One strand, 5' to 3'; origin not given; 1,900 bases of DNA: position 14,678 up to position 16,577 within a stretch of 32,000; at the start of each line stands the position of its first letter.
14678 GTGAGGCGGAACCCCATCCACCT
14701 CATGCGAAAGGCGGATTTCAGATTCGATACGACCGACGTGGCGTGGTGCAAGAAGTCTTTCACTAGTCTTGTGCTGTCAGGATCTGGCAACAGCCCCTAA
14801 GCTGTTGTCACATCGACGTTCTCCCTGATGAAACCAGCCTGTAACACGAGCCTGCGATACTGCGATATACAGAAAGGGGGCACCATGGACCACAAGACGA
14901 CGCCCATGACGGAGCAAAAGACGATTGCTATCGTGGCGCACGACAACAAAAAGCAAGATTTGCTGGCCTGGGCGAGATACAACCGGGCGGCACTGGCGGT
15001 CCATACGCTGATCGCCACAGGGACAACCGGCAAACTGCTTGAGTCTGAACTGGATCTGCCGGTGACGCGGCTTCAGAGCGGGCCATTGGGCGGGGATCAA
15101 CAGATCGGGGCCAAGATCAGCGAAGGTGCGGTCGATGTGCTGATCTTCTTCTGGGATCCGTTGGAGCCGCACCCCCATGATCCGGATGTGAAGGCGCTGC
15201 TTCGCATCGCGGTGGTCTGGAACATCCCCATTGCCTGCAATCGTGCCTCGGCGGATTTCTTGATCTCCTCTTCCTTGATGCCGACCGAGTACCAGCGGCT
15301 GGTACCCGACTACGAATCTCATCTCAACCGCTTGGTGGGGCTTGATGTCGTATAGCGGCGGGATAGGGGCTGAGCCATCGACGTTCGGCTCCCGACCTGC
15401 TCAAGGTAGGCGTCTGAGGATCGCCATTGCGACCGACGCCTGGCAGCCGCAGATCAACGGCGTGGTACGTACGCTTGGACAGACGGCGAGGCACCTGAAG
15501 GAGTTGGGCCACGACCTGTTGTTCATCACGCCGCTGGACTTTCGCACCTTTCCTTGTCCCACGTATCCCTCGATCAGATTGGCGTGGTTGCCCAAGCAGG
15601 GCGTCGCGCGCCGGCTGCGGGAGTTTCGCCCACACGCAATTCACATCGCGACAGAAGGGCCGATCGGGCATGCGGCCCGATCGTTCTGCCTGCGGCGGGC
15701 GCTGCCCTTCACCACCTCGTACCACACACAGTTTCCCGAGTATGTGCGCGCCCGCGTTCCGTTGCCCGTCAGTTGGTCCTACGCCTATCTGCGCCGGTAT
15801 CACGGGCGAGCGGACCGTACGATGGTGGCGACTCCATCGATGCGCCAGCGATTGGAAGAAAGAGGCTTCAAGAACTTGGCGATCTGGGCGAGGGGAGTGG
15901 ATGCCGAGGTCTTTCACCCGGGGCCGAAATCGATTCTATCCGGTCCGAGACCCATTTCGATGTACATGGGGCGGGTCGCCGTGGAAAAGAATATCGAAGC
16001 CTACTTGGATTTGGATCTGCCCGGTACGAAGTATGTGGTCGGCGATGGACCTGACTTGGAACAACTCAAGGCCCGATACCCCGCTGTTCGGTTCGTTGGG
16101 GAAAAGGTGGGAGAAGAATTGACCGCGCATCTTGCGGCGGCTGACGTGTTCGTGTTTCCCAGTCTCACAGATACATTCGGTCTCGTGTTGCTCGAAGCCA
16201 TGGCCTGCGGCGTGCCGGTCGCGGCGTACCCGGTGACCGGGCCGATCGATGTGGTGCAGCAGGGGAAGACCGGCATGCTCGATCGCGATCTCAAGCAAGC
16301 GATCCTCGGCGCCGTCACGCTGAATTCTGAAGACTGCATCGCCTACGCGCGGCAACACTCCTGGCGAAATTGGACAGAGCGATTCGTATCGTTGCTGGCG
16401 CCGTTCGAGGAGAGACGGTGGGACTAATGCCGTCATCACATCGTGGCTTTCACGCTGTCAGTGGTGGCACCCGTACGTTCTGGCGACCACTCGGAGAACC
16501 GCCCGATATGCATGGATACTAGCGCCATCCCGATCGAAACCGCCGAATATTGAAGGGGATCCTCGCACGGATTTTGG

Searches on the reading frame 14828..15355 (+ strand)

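Call 78: search_protein_families(library=pfam, proteins=[window:14828-15355:+], max_evalue=0.0001)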
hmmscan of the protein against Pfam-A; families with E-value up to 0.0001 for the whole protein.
window:14828-15355:+ (175 aa): 1 family
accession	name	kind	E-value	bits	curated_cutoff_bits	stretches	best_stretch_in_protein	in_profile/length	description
PF02142.27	MGS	-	7.4e-17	61.7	24.1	1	45-136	2-93/94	MGS-like domain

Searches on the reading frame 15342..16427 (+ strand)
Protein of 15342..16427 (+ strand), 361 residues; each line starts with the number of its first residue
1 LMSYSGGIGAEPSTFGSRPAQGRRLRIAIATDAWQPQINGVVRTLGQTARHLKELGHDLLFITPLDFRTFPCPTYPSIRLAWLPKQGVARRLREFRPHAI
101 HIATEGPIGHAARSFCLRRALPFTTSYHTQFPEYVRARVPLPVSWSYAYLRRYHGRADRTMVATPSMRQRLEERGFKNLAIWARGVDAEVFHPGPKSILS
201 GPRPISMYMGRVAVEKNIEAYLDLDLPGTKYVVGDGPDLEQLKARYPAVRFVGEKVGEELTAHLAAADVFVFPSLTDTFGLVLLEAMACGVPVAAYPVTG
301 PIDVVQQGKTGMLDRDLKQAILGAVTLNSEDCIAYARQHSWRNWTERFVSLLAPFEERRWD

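Call 78: search_protein_families(library=pfam, proteins=[window:15342-16427:+], max_evalue=0.0001)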
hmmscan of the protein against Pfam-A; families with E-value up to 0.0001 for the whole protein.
window:15342-16427:+ (361 aa): 5 families
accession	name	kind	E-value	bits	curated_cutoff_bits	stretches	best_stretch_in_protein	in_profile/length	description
PF13439.12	Glyco_transf_4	-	2.5e-22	80.2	28.5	1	38-189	1-169/170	Glycosyltransferase Family 4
PF13692.12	Glyco_trans_1_4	-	2.3e-21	77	27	1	231-316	37-128/142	Glycosyl transferases group 1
PF00534.26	Glycos_transf_1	-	5.2e-19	68.9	26.4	1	203-313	15-139/172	Glycosyl transferases group 1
PF13579.12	Glyco_trans_4_4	-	3.7e-09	37.5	29.7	1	39-178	1-149/158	Glycosyl transferase 4-like domain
PF20706.3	GT4-conflict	-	2.8e-08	33.6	26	1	258-320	273-331/385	Family 4 Glycosyltransferase in conflict systems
